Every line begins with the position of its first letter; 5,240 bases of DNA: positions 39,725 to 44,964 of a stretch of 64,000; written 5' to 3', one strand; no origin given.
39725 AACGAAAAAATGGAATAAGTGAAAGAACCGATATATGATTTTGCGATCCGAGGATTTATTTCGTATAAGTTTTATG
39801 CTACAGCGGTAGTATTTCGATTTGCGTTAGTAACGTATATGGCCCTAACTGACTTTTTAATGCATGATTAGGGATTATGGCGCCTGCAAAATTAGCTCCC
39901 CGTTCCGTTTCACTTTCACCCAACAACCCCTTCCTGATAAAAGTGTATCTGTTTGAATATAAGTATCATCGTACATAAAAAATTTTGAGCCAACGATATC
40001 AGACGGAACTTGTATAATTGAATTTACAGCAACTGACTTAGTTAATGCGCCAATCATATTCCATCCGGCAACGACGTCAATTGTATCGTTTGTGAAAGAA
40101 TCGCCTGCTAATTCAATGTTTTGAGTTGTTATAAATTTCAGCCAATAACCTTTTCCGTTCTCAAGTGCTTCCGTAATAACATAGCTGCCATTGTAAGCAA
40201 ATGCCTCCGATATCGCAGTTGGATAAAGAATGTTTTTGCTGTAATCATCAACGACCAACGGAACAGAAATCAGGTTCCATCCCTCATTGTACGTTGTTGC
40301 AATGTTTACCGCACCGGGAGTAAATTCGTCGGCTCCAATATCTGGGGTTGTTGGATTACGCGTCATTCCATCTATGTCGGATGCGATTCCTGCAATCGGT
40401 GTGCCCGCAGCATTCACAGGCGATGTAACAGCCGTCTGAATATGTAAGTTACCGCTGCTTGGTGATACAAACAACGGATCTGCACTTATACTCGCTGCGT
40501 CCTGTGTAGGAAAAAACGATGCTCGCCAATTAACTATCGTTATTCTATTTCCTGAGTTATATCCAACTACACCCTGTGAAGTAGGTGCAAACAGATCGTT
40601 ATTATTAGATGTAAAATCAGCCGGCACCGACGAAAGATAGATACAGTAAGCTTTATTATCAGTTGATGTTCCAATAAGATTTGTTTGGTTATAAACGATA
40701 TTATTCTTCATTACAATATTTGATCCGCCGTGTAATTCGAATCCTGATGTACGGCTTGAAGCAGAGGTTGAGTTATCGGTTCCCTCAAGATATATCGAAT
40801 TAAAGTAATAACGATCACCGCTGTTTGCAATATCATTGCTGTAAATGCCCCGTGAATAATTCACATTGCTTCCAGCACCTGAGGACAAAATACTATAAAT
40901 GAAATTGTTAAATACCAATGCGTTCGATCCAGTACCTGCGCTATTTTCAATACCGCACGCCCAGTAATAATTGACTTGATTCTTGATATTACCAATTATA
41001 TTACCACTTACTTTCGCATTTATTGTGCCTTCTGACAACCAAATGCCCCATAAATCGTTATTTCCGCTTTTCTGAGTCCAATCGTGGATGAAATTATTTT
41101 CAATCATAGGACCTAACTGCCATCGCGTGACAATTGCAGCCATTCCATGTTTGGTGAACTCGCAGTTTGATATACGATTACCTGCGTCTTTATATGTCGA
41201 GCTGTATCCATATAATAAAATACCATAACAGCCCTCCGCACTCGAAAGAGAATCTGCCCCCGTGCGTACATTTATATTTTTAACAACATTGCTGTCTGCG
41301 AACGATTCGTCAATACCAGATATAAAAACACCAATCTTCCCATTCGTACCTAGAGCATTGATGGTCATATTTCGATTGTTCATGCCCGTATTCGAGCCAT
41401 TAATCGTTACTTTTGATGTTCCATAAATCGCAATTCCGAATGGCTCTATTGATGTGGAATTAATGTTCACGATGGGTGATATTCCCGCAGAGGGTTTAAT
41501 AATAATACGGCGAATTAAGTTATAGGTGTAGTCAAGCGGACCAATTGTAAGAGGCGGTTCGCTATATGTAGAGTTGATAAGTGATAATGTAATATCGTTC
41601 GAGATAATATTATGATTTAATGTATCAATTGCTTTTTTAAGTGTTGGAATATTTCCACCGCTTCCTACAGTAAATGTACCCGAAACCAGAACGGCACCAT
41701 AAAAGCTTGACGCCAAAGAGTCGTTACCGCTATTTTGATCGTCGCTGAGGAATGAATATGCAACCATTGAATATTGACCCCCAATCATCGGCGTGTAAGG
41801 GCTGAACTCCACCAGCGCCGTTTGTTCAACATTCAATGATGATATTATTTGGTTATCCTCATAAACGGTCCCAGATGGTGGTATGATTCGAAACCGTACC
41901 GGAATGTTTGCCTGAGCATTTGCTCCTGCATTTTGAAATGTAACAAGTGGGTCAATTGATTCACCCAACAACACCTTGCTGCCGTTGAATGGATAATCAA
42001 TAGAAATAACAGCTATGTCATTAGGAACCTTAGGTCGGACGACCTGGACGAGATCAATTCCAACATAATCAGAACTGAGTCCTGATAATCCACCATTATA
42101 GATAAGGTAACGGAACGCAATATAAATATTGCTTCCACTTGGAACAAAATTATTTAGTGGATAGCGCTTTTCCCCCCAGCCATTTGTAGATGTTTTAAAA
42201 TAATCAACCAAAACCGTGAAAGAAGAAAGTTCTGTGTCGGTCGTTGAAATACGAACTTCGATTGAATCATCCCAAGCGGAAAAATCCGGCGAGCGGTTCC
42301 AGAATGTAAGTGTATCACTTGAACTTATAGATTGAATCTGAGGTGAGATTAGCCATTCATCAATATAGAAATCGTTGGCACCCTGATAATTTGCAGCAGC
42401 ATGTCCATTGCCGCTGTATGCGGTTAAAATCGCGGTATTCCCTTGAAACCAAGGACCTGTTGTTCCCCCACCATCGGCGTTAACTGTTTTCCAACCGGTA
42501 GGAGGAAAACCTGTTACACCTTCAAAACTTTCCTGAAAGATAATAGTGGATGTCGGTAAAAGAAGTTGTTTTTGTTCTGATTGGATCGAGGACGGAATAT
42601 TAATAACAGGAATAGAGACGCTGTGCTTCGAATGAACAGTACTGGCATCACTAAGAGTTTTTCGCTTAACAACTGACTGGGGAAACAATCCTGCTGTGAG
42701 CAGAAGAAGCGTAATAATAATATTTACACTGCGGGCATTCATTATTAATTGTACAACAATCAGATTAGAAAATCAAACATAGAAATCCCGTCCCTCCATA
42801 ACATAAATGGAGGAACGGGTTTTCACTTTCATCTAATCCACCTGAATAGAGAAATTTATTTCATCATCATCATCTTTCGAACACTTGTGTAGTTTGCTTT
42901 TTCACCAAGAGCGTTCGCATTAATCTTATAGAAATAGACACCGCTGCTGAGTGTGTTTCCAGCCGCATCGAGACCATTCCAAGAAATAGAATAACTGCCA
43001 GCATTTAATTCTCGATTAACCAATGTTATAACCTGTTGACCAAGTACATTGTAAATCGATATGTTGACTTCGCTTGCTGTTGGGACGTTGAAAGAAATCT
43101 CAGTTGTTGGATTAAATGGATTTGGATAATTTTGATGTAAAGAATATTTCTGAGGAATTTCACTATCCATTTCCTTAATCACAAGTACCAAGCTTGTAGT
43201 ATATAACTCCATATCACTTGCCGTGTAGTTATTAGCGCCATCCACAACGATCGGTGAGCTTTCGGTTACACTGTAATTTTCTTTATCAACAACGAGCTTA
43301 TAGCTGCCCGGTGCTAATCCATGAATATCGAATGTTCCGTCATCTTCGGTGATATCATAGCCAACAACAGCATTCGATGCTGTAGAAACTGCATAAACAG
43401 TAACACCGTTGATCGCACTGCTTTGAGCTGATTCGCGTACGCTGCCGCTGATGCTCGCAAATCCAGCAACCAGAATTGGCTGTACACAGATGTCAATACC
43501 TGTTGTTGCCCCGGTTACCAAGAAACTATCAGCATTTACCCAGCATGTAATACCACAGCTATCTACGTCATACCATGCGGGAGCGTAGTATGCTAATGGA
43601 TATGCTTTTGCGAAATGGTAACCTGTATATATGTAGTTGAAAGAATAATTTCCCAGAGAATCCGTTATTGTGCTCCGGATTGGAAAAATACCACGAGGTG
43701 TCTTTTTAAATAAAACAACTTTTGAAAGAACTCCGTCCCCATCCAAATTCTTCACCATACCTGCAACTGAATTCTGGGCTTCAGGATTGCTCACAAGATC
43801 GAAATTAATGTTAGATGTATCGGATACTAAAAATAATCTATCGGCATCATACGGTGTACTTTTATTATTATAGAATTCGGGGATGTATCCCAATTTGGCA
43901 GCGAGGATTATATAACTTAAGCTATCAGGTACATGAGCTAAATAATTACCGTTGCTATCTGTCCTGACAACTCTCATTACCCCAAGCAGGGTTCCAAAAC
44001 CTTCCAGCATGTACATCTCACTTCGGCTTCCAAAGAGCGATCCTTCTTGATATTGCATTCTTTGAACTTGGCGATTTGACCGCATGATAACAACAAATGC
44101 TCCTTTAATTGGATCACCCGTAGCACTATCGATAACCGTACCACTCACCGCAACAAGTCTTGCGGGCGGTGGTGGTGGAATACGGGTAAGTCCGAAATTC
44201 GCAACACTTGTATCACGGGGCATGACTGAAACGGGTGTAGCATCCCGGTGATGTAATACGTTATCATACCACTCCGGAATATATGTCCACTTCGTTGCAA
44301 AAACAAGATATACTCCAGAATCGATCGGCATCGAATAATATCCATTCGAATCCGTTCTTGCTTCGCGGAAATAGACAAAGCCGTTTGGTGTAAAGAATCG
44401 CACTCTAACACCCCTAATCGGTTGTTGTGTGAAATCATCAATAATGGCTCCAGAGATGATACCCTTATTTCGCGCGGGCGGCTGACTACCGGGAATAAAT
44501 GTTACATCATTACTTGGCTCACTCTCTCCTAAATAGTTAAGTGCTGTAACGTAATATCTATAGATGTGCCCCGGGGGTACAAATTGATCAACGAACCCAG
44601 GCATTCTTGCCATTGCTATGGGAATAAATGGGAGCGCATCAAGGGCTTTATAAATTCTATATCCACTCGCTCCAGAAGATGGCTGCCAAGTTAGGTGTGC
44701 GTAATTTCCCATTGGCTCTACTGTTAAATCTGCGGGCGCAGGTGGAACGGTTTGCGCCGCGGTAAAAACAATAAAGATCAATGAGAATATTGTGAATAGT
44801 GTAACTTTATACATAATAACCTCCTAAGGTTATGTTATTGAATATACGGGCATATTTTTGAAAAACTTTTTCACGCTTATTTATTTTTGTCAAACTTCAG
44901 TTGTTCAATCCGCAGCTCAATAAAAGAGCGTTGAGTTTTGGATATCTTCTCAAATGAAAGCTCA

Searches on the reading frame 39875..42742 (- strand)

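Call 86: search_protein_families(library=pfam, proteins=[window:39875-42742:-], max_evalue=0.00001)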
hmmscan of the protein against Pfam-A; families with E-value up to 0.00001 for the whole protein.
window:39875-42742:- (955 aa): 1 family
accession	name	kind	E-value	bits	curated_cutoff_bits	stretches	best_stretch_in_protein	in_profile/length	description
PF07675.18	Cleaved_Adhesin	-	7e-07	29.8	21.4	1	67-179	2-114/174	Cleaved Adhesin Domain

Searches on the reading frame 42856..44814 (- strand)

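Call 86: search_protein_families(library=pfam, proteins=[window:42856-44814:-], max_evalue=0.00001)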
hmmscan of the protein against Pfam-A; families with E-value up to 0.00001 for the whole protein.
window:42856-44814:- (652 aa): 6 families
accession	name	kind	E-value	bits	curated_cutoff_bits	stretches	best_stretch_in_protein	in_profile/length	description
PF13620.12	CarboxypepD_reg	-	1.2e-29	102.9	32.3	2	454-532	1-77/82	Carboxypeptidase regulatory-like domain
PF13715.12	CarbopepD_reg_2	-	2.6e-14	53.4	32.2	0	455-519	1-60/88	CarboxypepD_reg-like domain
PF17210.9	SdrD_B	-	2.2e-11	44.4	29.7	0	463-550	19-105/112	SdrD B-like domain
PF18962.6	Por_Secre_tail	-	1.7e-10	41.4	27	1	563-635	2-66/75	Secretion system C-terminal sorting domain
PF13860.13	FlgD_ig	-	2.6e-10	40.6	27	1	573-634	12-76/79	FlgD Ig-like domain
PF02369.22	Big_1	-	7.3e-06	26.4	34.9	0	123-166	23-68/93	Bacterial Ig-like domain (group 1)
